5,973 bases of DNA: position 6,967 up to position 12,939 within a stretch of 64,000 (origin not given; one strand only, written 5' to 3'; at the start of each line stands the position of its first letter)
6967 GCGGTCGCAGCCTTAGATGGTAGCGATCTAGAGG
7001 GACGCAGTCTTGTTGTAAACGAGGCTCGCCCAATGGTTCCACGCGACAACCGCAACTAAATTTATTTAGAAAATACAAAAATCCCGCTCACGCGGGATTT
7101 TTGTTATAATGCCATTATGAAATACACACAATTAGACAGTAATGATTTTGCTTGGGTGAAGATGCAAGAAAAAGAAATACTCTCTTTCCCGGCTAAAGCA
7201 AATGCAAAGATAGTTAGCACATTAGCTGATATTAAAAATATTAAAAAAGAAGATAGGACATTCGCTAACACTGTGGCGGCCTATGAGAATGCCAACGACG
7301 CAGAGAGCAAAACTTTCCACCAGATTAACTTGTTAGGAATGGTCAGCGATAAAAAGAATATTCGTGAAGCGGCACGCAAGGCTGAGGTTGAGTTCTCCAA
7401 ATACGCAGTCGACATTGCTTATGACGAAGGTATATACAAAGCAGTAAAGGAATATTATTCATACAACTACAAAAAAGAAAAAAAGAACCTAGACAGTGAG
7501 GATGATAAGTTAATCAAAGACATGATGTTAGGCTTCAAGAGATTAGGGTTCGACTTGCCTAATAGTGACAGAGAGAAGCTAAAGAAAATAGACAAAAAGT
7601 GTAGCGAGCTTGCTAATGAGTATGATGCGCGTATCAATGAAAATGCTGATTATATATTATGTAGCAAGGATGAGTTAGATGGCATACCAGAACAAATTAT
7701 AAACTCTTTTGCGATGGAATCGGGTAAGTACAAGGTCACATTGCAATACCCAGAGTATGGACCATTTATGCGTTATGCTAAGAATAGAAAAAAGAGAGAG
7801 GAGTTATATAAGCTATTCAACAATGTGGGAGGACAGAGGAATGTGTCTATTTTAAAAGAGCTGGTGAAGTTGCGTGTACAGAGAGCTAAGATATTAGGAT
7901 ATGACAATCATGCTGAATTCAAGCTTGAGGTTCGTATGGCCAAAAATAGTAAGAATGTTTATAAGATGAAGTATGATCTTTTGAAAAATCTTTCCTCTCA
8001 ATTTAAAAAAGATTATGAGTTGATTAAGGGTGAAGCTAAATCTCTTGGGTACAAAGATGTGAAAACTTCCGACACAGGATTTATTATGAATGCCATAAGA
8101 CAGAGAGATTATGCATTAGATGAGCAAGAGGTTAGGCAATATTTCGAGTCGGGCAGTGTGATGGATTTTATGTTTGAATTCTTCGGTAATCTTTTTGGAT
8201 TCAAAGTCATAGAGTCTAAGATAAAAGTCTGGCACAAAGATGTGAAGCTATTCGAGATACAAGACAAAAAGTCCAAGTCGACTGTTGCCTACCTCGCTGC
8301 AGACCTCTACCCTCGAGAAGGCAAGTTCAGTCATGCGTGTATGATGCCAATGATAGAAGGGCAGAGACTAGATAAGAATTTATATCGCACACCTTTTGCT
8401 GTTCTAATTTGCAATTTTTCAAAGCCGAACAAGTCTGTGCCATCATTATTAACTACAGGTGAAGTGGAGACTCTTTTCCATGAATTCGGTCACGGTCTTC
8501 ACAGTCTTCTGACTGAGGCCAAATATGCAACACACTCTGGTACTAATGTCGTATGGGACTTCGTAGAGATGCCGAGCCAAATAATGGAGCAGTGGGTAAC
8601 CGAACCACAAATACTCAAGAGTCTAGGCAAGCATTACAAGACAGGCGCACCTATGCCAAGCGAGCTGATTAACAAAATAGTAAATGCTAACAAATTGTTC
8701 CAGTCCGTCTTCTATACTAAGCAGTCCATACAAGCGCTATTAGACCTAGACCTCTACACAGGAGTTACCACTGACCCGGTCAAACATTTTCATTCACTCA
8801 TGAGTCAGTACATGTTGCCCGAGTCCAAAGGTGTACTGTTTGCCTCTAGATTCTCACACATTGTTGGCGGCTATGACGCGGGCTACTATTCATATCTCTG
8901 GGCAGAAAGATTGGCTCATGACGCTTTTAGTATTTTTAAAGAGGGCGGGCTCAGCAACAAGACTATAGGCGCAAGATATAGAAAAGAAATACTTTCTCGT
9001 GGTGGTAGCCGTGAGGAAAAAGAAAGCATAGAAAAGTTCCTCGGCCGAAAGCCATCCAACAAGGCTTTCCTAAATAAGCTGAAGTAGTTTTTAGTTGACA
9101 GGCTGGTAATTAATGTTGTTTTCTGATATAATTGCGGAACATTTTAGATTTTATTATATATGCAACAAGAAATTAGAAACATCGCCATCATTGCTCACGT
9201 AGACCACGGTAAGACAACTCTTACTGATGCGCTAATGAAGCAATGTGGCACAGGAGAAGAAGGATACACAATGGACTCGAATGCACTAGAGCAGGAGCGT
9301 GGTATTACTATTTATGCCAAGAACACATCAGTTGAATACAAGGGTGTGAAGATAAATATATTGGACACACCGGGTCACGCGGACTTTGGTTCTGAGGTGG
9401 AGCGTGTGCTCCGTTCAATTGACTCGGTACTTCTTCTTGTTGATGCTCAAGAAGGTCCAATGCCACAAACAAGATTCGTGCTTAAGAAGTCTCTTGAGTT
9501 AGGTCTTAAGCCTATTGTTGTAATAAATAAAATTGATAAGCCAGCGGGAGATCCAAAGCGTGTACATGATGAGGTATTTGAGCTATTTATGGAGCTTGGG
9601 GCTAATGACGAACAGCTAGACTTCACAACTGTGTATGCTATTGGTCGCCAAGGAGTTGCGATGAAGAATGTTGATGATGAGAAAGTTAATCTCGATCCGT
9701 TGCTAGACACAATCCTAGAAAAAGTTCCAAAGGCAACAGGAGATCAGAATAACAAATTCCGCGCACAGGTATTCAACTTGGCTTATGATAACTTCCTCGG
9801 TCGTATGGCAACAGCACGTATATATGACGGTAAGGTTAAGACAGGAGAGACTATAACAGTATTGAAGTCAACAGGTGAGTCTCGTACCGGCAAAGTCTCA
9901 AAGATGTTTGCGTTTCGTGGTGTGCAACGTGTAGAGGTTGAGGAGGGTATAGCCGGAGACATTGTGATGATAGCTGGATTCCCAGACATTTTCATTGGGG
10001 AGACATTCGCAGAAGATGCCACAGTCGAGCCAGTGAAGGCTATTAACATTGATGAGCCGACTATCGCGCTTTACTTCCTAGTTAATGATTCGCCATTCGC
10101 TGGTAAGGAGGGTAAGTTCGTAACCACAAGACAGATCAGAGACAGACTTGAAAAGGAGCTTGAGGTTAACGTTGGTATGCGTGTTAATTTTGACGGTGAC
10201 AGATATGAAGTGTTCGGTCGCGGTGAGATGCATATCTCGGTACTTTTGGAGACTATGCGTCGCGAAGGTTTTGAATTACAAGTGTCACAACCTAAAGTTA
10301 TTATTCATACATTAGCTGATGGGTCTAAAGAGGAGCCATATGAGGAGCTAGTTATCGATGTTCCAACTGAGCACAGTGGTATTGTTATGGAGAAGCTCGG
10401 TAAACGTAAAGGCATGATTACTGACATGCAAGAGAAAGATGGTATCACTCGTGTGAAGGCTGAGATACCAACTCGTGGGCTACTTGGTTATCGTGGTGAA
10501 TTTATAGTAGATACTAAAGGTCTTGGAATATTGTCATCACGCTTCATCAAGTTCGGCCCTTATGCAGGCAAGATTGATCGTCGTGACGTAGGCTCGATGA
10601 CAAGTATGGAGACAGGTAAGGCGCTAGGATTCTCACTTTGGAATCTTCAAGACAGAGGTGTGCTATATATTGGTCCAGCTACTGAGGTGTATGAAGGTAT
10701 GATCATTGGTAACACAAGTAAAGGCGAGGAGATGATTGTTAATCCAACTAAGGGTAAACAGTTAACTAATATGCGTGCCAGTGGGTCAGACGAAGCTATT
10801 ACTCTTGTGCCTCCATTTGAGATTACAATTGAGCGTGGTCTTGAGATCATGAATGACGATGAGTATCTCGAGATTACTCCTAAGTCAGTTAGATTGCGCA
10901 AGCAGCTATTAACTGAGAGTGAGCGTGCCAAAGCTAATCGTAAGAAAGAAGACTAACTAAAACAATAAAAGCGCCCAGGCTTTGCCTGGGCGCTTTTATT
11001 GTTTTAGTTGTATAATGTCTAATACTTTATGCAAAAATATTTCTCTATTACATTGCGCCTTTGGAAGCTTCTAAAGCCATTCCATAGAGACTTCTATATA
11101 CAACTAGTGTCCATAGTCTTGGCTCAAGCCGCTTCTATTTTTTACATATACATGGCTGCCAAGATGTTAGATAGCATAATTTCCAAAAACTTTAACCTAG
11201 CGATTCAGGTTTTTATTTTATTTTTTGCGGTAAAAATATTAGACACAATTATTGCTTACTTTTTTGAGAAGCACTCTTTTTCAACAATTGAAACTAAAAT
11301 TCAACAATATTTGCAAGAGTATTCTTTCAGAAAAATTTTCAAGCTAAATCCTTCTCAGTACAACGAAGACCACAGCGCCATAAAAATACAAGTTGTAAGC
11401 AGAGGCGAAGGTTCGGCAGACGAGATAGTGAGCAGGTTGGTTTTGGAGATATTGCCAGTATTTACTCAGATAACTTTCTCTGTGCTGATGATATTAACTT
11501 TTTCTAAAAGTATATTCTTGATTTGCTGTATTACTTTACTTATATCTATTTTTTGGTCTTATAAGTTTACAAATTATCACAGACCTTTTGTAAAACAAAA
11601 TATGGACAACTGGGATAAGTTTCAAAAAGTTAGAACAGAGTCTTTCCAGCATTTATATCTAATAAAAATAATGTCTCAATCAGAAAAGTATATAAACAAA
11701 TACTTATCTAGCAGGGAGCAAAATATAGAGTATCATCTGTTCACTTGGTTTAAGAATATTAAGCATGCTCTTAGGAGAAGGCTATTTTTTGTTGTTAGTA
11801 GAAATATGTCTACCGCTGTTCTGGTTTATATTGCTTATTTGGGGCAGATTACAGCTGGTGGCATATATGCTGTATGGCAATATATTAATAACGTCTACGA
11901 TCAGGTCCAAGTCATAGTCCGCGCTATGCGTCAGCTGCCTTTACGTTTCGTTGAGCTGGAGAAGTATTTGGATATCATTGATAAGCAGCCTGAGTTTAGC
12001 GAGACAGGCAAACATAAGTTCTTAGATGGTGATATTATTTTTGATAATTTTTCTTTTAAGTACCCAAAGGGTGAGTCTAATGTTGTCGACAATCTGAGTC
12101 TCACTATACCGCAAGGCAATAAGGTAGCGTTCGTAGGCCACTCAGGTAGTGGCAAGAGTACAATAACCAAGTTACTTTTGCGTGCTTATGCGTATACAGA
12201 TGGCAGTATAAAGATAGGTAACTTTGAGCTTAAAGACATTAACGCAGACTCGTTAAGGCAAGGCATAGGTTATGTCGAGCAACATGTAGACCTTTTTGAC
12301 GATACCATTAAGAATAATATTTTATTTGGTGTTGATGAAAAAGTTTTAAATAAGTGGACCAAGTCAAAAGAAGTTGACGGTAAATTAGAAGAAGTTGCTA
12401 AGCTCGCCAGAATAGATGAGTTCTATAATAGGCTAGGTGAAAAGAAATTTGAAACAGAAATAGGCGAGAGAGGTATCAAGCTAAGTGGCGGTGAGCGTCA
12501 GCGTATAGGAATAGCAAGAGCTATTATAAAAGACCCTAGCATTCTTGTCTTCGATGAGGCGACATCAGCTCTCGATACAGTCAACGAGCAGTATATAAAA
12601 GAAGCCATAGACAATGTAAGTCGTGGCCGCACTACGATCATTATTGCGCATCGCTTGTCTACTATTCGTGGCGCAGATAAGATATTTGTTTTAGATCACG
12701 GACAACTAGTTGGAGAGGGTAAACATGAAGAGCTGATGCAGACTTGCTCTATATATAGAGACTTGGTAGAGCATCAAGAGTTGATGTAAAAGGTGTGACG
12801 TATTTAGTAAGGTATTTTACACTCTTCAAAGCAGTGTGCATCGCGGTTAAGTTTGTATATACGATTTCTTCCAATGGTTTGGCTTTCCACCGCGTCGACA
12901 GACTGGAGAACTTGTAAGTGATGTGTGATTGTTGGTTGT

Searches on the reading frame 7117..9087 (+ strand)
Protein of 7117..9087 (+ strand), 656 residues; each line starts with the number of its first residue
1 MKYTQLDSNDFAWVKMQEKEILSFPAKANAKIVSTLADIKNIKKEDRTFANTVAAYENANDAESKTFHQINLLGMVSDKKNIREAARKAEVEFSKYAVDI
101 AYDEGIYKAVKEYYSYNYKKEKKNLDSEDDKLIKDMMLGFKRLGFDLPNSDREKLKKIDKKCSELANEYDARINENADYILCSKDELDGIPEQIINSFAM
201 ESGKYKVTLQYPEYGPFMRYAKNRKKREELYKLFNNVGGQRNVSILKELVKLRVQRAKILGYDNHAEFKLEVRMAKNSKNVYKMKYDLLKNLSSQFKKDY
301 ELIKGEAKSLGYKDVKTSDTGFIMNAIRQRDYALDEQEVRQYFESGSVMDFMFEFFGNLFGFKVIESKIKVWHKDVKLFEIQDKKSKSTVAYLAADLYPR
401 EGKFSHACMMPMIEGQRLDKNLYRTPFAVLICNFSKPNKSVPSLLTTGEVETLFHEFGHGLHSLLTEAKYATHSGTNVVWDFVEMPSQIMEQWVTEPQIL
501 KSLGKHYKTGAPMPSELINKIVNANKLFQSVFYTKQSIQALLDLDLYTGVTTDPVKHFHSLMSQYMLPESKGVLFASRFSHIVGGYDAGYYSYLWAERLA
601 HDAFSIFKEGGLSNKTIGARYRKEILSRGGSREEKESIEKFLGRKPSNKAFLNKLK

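Call 78: search_protein_families(library=pfam, proteins=[window:7117-9087:+], max_evalue=0.00001)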
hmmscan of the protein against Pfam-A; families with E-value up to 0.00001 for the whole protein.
window:7117-9087:+ (656 aa): 1 family
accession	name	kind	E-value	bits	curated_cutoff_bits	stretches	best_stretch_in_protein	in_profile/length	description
PF01432.26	Peptidase_M3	-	1.8e-119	400.6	27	1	217-655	1-455/457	Peptidase family M3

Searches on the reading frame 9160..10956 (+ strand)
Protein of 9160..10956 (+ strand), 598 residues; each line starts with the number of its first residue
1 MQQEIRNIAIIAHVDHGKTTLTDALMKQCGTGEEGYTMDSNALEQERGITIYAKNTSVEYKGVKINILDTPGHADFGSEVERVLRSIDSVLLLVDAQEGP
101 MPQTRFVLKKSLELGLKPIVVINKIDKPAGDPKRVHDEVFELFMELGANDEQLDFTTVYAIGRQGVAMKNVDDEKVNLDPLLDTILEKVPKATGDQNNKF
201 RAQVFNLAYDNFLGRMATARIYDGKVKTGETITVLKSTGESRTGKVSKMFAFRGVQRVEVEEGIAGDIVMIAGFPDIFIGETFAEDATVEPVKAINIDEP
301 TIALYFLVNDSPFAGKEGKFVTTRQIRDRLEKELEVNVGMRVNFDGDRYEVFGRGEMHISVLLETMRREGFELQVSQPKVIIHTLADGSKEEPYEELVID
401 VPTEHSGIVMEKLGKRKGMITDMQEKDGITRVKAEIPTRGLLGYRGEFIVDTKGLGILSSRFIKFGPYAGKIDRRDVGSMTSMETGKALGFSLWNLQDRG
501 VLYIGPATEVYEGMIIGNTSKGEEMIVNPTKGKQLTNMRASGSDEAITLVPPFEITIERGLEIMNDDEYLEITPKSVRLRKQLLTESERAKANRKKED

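Call 78: search_protein_families(library=pfam, proteins=[window:9160-10956:+], max_evalue=0.00001)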
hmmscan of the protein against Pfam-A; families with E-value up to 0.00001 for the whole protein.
window:9160-10956:+ (598 aa): 6 families
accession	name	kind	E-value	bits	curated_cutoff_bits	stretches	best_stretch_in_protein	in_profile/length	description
PF00009.33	GTP_EFTU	-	2.2e-52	177.8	26.5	1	4-190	2-187/188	Elongation factor Tu GTP binding domain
PF21018.2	BipA_C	-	2.3e-40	137.2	23.8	1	478-585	2-109/110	TypA/BipA C-terminal domain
PF00679.30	EFG_C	-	4.5e-20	71.9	27.9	1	391-473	3-86/89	Elongation factor G C-terminus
PF03144.31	GTP_EFTU_D2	-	4.3e-12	46.7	30.3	1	214-283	1-72/73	Elongation factor Tu domain 2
PF22042.2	EF-G_D2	-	2.1e-11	44.2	27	1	199-285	1-83/84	Elongation factor G domain 2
PF01926.29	MMR_HSR1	-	1.7e-07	31.8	21.9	1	8-124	2-113/113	50S ribosome-binding GTPase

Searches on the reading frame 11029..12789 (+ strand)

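Call 78: search_protein_families(library=pfam, proteins=[window:11029-12789:+], max_evalue=0.00001)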
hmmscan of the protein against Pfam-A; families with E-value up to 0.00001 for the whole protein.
window:11029-12789:+ (586 aa): 3 families
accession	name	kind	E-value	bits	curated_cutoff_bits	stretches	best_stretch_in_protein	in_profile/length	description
PF00005.33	ABC_tran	-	1.9e-32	113.2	25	1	354-513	2-137/137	ABC transporter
PF00664.28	ABC_membrane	-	3.9e-10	40.3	28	1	24-272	3-246/274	ABC transporter transmembrane region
PF02463.25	SMC_N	-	5e-07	29.8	40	1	366-554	27-210/220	RecF/RecN/SMC N terminal domain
